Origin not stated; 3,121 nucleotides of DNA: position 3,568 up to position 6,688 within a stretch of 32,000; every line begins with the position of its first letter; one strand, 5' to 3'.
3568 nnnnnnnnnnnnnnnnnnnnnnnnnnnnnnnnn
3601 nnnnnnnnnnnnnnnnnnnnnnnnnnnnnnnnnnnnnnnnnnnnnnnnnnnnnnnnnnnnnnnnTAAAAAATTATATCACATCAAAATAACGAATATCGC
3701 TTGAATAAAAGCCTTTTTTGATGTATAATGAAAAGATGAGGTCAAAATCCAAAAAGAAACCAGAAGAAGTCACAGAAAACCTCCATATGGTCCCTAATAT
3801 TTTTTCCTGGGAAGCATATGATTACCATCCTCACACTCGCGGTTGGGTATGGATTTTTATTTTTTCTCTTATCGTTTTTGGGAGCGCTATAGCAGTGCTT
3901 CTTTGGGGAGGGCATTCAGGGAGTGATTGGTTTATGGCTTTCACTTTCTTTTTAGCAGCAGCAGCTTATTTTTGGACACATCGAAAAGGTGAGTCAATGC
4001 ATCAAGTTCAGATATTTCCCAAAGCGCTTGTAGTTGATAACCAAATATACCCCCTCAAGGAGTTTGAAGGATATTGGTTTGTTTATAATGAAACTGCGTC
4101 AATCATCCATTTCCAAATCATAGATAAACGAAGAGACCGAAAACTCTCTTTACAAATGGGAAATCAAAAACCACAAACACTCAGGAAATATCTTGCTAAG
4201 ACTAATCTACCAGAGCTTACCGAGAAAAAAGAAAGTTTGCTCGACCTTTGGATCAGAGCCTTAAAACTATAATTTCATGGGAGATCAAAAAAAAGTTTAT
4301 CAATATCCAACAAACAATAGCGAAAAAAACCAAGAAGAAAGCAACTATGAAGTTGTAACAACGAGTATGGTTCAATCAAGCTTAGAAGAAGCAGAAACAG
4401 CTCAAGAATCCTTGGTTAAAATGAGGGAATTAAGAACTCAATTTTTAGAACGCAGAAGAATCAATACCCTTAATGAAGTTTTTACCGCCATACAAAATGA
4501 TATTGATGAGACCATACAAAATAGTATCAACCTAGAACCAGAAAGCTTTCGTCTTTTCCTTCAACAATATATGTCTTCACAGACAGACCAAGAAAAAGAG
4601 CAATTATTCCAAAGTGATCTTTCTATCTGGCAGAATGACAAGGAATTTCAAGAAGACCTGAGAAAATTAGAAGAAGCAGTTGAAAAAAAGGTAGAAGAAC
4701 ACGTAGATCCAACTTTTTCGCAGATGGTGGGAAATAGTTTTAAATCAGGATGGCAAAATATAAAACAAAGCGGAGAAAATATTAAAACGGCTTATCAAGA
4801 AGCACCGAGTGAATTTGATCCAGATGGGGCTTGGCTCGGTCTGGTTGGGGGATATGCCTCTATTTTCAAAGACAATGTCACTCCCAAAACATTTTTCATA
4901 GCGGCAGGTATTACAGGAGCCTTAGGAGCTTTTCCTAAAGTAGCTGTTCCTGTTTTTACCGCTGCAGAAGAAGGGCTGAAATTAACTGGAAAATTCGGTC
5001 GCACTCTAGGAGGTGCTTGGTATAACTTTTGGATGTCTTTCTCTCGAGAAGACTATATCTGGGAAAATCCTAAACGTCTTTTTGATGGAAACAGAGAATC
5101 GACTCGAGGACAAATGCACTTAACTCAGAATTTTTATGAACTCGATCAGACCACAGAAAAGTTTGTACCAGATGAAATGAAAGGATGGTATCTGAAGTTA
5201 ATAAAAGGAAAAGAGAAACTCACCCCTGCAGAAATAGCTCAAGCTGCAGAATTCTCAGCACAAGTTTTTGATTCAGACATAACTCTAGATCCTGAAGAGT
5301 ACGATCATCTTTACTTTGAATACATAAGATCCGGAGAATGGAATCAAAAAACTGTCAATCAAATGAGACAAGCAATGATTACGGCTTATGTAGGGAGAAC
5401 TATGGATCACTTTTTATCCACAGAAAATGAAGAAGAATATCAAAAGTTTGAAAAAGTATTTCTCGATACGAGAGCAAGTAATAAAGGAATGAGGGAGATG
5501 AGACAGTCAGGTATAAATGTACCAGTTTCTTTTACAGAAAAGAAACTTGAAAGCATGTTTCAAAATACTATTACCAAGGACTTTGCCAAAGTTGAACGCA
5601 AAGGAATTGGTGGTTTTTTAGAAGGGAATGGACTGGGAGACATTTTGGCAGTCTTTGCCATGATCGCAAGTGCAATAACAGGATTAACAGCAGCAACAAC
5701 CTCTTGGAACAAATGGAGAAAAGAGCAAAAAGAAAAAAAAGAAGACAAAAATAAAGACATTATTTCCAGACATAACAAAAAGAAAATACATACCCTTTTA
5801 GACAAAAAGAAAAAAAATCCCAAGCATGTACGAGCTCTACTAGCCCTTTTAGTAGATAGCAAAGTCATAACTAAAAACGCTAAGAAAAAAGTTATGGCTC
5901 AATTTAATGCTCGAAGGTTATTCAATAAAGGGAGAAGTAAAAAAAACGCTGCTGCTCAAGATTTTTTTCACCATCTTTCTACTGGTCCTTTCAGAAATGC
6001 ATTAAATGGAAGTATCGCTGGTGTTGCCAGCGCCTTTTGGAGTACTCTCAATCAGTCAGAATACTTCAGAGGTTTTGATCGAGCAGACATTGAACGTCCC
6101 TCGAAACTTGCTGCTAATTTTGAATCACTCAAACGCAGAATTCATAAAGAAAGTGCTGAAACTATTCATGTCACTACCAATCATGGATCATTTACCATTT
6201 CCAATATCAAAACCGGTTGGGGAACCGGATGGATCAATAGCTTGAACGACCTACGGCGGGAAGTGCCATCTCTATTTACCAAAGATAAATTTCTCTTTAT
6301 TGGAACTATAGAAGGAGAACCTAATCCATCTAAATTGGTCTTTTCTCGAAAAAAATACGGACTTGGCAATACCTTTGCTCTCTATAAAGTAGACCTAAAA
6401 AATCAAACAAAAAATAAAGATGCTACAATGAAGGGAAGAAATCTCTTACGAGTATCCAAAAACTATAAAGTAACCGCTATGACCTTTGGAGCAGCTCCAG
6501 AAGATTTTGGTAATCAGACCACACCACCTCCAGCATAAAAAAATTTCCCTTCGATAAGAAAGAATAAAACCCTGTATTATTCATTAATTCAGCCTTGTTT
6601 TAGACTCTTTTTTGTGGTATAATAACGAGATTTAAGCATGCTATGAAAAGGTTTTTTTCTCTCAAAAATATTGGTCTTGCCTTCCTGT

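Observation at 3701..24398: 20.7-kb co-directional block of five function-unknown genes: candidate uncharacterised cell-surface or host-attachment apparatus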

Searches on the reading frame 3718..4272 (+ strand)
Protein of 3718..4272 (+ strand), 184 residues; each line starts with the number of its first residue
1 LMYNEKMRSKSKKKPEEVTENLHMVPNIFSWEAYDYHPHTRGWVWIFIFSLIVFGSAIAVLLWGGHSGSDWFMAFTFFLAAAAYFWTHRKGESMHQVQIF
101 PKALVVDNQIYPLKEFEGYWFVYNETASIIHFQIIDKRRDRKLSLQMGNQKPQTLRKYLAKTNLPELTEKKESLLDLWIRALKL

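Call 4: search_protein_families(library=pfam, proteins=[window:3718-4272:+], max_evalue=1)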
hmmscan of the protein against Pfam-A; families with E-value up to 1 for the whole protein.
window:3718-4272:+ (184 aa): 3 families
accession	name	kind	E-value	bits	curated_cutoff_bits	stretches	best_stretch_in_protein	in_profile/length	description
PF13515.12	FUSC_2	-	0.0039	17.7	25.6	1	53-105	44-95/126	Fusaric acid resistance protein-like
PF19744.4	DUF6232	-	0.067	14.1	27.4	0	44-99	36-88/117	Family of unknown function (DUF6232)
PF13567.11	DUF4131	-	0.1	12.7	31.6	1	43-89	5-50/165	Domain of unknown function (DUF4131)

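Call 5: search_protein_families(library=ncbifam, proteins=[window:3718-4272:+], max_evalue=1)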
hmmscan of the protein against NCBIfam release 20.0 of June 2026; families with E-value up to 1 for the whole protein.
window:3718-4272:+ (184 aa): 0 families
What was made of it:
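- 3718..4272 (+): g1: small membrane protein (184 aa from TTG 3718; probably 178 aa from ATG 3736). It has an N-terminal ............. motif, a TM hairpin, and a beta-rich C-terminal domain that ends in the invariant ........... The architecture resembles bPH (YdbS-type) proteins, but Pfam gives no match. No Pfam or NCBIfam hit (calls 4, 5).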

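Call 66: search_protein_families(library=phrogs, proteins=[window:3718-4272:+], max_evalue=0.01)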
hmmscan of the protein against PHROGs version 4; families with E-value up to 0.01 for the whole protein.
window:3718-4272:+ (184 aa): 0 families

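Call 67: search_protein_families(library=padloc, proteins=[window:3718-4272:+], max_evalue=0.01)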
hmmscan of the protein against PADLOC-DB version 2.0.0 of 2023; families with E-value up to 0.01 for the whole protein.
window:3718-4272:+ (184 aa): 0 families

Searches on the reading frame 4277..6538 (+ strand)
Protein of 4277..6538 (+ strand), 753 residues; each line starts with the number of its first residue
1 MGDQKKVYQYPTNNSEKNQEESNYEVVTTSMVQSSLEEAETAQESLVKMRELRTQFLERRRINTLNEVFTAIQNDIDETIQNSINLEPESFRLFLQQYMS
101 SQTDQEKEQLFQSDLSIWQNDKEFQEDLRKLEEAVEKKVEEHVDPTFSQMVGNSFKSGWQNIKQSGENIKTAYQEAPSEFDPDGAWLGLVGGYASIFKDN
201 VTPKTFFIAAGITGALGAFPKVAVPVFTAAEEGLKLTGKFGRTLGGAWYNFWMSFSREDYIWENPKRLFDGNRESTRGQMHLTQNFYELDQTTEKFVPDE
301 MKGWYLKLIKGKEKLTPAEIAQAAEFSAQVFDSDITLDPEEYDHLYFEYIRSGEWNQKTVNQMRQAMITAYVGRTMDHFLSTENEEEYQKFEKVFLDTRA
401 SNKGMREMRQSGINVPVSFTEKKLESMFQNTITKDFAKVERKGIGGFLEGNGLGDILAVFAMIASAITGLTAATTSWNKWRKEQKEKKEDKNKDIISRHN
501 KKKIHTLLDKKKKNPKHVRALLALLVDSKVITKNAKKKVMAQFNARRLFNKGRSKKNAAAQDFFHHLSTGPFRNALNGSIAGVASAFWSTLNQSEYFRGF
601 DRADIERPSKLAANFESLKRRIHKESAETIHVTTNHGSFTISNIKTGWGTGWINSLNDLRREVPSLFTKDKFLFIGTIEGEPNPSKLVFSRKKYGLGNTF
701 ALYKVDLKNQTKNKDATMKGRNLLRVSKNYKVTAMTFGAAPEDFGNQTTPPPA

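Call 4: search_protein_families(library=pfam, proteins=[window:4277-6538:+], max_evalue=1)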
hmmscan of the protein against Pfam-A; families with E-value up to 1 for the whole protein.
window:4277-6538:+ (753 aa): 1 family
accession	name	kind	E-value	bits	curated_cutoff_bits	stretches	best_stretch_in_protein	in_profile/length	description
PF15103.11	G0-G1_switch_2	-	0.15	12.9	27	1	453-519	29-96/105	G0/G1 switch protein 2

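Call 5: search_protein_families(library=ncbifam, proteins=[window:4277-6538:+], max_evalue=1)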
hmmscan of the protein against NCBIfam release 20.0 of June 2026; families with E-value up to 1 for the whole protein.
window:4277-6538:+ (753 aa): 2 families
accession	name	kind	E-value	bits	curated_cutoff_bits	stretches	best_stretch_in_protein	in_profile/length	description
NF012168.1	BlaI_of_BCL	exception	0.0097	15.9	180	1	501-574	26-95/121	penicillinase repressor BlaI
TIGR04332.1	gamma_Glu_sys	subfamily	0.08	12.1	100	1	97-155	15-73/307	poly-gamma-glutamate system protein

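Call 66: search_protein_families(library=phrogs, proteins=[window:4277-6538:+], max_evalue=0.01)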
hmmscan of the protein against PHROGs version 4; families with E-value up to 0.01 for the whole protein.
window:4277-6538:+ (753 aa): 1 family
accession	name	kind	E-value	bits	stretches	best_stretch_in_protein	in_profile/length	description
phrog_6664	-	unknown function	0.0042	18.5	1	458-505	6-50/97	-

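Call 67: search_protein_families(library=padloc, proteins=[window:4277-6538:+], max_evalue=0.01)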
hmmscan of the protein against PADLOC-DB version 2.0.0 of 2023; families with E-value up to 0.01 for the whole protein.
window:4277-6538:+ (753 aa): 0 families
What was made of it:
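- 4277..6538 (+): g2: 753-aa protein starting 4 nt after g1. It has an acidic helical N-terminus, two hydrophobic segments (about 190-224 and 452-475) flanking a roughly 230-aa loop, and a Lys-rich stretch after the second segment. It is the fastest-evolving member of the block. No family match (calls 4, 5, 66, 67).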

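Call 69: list_cluster_members(proteins=[P0001, P0037, window:4277-6535:+, window:13479-24350:+, window:2699-3664:+, P0038, P0007, P0028])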
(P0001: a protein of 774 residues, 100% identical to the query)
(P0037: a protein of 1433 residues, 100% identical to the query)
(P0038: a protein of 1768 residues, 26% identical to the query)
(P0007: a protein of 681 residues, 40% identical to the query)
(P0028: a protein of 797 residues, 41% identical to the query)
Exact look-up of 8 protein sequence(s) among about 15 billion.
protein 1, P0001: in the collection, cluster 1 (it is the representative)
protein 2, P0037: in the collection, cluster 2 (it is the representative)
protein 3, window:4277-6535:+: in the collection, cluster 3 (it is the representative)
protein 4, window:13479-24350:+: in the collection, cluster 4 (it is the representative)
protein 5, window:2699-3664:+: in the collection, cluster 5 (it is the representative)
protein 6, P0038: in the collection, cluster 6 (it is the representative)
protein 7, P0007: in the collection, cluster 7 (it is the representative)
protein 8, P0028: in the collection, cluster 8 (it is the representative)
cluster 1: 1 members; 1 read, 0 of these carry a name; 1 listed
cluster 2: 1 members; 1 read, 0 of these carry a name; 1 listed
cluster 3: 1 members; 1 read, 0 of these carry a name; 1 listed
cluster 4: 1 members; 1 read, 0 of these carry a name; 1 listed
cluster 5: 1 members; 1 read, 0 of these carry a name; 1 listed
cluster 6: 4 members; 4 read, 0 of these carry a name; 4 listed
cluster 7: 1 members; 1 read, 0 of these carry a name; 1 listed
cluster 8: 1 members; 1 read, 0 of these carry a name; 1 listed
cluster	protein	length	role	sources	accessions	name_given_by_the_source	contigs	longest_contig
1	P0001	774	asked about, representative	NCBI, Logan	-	-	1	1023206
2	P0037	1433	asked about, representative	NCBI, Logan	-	-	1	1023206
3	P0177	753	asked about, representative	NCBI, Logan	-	-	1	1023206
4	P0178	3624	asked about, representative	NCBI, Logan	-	-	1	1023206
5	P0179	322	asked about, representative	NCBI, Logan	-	-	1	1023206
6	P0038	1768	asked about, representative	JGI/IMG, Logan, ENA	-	-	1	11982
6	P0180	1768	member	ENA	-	-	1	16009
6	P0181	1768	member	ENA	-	-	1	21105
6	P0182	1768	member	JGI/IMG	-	-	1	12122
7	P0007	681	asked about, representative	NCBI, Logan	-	-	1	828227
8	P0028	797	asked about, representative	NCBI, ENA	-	-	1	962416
